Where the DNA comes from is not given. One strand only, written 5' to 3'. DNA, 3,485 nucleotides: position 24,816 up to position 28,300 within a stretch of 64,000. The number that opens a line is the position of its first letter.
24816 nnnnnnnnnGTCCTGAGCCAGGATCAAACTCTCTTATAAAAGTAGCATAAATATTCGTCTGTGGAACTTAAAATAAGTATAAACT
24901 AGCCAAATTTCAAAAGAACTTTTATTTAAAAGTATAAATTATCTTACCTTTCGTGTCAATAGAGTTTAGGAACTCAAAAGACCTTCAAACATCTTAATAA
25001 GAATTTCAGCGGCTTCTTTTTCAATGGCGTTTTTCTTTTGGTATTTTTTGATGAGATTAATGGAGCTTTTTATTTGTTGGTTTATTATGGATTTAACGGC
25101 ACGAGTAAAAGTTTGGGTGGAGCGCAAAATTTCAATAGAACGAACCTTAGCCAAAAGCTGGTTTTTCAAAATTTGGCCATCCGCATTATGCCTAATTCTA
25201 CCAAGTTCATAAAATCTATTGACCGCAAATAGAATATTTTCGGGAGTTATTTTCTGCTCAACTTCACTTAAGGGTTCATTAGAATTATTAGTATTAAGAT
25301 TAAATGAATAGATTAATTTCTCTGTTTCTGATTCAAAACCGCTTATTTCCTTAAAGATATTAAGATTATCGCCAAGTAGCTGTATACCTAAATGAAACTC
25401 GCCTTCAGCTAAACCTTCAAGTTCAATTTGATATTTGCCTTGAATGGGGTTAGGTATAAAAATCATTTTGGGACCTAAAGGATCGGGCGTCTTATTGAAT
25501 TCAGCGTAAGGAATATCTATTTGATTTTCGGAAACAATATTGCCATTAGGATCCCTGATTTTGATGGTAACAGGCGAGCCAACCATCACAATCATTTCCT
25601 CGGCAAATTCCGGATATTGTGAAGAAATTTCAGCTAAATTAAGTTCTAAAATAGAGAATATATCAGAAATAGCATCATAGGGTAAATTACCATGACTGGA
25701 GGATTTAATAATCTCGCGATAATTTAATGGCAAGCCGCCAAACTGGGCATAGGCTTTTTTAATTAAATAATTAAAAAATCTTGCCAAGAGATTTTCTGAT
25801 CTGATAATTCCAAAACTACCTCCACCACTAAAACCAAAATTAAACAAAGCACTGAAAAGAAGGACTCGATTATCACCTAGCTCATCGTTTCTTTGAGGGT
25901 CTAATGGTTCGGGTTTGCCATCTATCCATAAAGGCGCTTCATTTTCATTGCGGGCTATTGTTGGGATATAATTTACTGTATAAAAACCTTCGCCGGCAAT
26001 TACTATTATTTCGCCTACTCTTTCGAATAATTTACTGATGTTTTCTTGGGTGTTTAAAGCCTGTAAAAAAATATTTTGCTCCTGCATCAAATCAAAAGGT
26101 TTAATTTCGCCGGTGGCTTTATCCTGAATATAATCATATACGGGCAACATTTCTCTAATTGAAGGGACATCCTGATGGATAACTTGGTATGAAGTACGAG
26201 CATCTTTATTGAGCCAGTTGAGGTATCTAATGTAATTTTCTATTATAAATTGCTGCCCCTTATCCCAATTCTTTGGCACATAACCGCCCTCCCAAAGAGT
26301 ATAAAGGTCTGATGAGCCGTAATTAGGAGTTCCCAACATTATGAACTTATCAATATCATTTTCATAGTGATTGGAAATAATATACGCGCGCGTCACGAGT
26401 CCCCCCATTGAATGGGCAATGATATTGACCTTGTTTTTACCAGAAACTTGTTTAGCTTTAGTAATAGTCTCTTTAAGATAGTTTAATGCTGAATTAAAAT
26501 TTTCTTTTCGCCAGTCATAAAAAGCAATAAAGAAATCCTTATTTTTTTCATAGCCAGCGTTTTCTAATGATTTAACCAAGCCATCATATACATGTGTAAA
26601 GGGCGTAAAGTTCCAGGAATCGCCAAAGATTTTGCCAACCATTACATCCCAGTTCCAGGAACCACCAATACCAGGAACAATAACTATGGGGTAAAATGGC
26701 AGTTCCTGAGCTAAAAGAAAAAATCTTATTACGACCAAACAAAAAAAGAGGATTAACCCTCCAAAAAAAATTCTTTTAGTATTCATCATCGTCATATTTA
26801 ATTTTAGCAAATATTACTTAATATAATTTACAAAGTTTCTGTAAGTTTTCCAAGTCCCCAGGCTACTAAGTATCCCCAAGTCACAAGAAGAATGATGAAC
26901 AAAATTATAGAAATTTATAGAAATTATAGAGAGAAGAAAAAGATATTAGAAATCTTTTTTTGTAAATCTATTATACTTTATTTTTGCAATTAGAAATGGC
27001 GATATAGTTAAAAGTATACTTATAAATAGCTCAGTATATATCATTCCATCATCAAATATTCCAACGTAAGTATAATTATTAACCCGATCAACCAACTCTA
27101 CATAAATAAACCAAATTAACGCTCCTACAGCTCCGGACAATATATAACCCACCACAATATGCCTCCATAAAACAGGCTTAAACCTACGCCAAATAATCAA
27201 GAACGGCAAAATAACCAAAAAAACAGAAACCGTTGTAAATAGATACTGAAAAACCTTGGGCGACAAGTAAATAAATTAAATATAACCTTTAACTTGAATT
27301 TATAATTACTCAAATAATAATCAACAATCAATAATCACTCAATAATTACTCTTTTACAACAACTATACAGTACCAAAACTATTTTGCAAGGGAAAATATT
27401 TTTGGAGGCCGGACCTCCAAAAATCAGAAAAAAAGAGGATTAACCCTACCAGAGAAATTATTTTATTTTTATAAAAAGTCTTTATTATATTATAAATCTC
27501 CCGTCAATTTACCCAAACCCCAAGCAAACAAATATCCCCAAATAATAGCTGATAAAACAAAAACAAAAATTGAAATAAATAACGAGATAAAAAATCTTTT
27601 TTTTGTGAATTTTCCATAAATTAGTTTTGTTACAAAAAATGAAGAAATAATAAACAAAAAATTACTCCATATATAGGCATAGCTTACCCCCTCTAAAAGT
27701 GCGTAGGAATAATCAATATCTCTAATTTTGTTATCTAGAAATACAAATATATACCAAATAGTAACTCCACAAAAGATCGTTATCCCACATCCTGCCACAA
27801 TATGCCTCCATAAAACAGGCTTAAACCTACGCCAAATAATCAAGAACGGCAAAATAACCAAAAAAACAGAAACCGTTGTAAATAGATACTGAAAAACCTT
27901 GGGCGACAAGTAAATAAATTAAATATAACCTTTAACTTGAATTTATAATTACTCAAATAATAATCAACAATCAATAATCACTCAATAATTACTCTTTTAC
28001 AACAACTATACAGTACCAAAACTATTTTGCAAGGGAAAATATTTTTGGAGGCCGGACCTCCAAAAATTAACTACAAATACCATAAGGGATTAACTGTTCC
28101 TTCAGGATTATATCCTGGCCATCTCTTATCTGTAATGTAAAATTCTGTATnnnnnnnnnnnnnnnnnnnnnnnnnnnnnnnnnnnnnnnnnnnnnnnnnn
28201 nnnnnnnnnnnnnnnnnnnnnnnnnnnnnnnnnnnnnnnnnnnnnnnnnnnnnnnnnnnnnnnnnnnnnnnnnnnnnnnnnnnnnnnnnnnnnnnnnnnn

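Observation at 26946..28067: Perfect 273-bp tandem-spaced duplication gives two small membrane-protein genes an identical promoter/leader/N-terminus but diverged C-termini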

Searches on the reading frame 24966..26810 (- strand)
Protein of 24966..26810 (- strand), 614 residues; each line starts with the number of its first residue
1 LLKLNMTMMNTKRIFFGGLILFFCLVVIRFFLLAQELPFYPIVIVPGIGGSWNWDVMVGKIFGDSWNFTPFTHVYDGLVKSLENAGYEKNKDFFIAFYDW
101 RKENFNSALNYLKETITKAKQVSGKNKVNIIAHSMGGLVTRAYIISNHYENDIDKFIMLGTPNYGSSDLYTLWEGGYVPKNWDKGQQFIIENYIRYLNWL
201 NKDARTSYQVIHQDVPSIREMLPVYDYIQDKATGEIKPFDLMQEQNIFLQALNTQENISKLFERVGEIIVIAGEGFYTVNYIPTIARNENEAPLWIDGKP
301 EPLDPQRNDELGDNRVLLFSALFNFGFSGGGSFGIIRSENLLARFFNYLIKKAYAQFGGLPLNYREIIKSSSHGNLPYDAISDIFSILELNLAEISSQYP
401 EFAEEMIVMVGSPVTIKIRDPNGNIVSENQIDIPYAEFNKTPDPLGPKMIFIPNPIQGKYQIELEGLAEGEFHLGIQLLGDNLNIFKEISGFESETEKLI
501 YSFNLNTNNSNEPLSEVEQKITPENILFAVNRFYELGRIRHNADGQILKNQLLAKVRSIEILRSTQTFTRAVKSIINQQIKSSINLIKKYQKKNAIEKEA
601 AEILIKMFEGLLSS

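Call 9: search_protein_families(library=pfam, proteins=[window:24966-26810:-], max_evalue=1)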
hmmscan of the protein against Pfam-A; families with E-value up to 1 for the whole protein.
window:24966-26810:- (614 aa): 13 families
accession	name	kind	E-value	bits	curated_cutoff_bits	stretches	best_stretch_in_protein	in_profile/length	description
PF02450.21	LCAT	-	7.8e-19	68.6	21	1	73-177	67-176/392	Lecithin:cholesterol acyltransferase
PF07819.20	PGAP1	-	3.5e-09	37.2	24.3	1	41-163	6-129/233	PGAP1-like alpha/beta domain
PF02089.21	Palm_thioest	-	6.2e-09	36.4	26.8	1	41-257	1-173/254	Palmitoyl protein thioesterase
PF01674.24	Lipase_2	-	3.1e-06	27.3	20.3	1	41-150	3-99/219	Lipase (class 2)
PF00561.26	Abhydrolase_1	-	2.3e-05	24.6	25.8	1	40-164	1-107/245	alpha/beta hydrolase fold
PF06028.17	DUF915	-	7.5e-05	22.6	22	1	95-166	72-146/255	Alpha/beta hydrolase of unknown function (DUF915)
PF12146.15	Hydrolase_4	-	0.00011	22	27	1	103-161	53-109/239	Serine aminopeptidase, S33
PF24096.1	DUF7379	-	0.00013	22.4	33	1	119-167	63-116/191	Domain of unknown function (DUF7379)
PF05057.20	DUF676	-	0.00089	19.3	20.3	1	111-162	65-124/217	Putative serine esterase (DUF676)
PF16035.10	Chalcone_2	-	0.0013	19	27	1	69-138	95-156/203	Chalcone isomerase like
PF05990.18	DUF900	-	0.0036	17.2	20.5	1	98-142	66-110/232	Alpha/beta hydrolase of unknown function (DUF900)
PF12697.13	Abhydrolase_6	-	0.19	12.8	26.3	1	42-152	1-85/217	Alpha/beta hydrolase family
PF22205.1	Csm6_6H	-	0.24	12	27.6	0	77-124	27-75/93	Csm6 6H domain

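Call 17: find_related_loci(query=window:24969-26795:-, collection=genome_contigs, flank=10000)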
Query window:24969-26795:- (609 aa) in genome_contigs; peptide patterns used: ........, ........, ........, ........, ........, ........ (x = any residue, [..] = any of these).
214 stretches matched a pattern, but none encodes a relative of the query by tblastn (E <= 1e-3).

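Call 19: find_encoding_contigs(protein=window:24966-26795:-, flank=10000, max_places=10)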
Protein window:24966-26795:- (609 aa): no gene with exactly this product is on record in the collection.

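Call 70: search_protein_families(library=ncbifam, proteins=[window:24969-26795:-], max_evalue=0.01)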
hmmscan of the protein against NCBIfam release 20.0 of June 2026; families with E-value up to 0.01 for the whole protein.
window:24969-26795:- (609 aa): 2 families
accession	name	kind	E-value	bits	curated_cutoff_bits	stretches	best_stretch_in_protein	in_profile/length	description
NF050060.1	e_nPHAscl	equivalog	1.6e-07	30.8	450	1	36-156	50-171/345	extracellular native short-chain-length polyhydroxyalkanoate depolymerase PhaZ7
NF040718.1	BcsP_of_Ic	exception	0.0058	16.1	55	0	345-367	6-28/55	cellulose biosynthesis protein BcsP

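Call 71: search_solved_structures(query=window:24969-26795:-, max_evalue=0.001)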
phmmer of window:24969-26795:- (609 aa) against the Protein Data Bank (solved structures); distinct sequences matched with E-value up to 0.001: 14.
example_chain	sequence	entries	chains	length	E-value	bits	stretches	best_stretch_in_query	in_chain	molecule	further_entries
1t2n_A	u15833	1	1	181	7.9e-06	27.9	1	52-158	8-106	Lipase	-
3d2a_A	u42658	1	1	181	7.9e-06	27.9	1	52-158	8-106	Lipase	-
3d2c_A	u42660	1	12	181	8.8e-06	27.7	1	70-162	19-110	Lipase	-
1t4m_A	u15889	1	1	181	8.9e-06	27.7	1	52-158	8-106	LIPASE A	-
3qmm_A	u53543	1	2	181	8.9e-06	27.7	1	70-161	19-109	Lipase estA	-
1i6w_A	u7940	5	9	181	9.6e-06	27.6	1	52-158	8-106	LIPASE A | lipase | Esterase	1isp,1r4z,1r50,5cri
5ct4_A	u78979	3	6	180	1e-05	27.5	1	52-158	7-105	Esterase | Wild-type Bacillus subtilis lipase A with 10% [BMIM][Cl] chain A | Lipase EstA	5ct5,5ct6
2qxt_A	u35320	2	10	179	1.1e-05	27.5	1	56-158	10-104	Lipase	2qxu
5ct8_A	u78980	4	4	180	1.3e-05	27.1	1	52-158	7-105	Quadruple mutant lipase A | Esterase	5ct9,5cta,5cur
3qzu_A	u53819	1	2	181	1.7e-05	26.8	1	52-158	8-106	Lipase estA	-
6nkc_A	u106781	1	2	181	3.3e-05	25.8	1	62-157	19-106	Lipase, Lip_vut1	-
3d2b_A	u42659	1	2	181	3.4e-05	25.8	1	70-158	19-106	Lipase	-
7r1k_A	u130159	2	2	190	0.00023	23.1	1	58-158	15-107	Lipase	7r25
4x90_A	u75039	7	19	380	0.00097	21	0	70-159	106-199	Group XV phospholipase A2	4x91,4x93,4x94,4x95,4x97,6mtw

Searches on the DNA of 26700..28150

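Call 43: search_rna_families(source=window, start=26700, end=28150, threshold=evalue, max_evalue=1)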
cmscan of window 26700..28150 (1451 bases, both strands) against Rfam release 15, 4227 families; matches with E-value up to 1: 0.
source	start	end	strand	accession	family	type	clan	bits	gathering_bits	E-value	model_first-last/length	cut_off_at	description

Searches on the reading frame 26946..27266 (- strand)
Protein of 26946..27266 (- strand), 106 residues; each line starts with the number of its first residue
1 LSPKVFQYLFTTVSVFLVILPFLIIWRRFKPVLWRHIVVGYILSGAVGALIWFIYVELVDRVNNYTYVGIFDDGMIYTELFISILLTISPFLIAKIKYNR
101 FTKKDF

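Call 9: search_protein_families(library=pfam, proteins=[window:26946-27266:-], max_evalue=1)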
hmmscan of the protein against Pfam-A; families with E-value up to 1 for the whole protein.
window:26946-27266:- (106 aa): 2 families
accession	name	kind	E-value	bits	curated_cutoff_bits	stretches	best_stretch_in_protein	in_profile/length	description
PF12822.12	ECF_trnsprt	-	0.00046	20.7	30.7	1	6-95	69-157/169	ECF transporter, substrate-specific component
PF01252.23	Peptidase_A8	-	0.035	14.8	25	1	7-60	54-108/142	Signal peptidase (SPase) II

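Call 70: search_protein_families(library=ncbifam, proteins=[window:26949-27266:-], max_evalue=0.01)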
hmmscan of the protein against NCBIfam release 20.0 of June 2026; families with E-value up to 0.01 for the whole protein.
window:26949-27266:- (106 aa): 0 families

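Call 73: find_encoding_contigs(protein=window:26946-27266:-, flank=3000, max_places=5)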
Protein window:26946-27266:- (106 aa): no gene with exactly this product is on record in the collection.

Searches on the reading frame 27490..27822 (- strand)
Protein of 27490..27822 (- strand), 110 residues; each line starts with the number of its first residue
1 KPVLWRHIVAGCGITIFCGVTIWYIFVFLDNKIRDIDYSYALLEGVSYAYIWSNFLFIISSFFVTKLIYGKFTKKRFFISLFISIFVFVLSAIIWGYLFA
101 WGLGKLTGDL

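Call 39: find_encoding_contigs(protein=window:27490-27798:-, flank=3000, max_places=10)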
Protein window:27490-27798:- (102 aa): no gene with exactly this product is on record in the collection.

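Call 57: find_encoding_contigs(protein=window:27490-27822:-, flank=3000, max_places=5)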
Protein window:27490-27822:- (110 aa): no gene with exactly this product is on record in the collection.
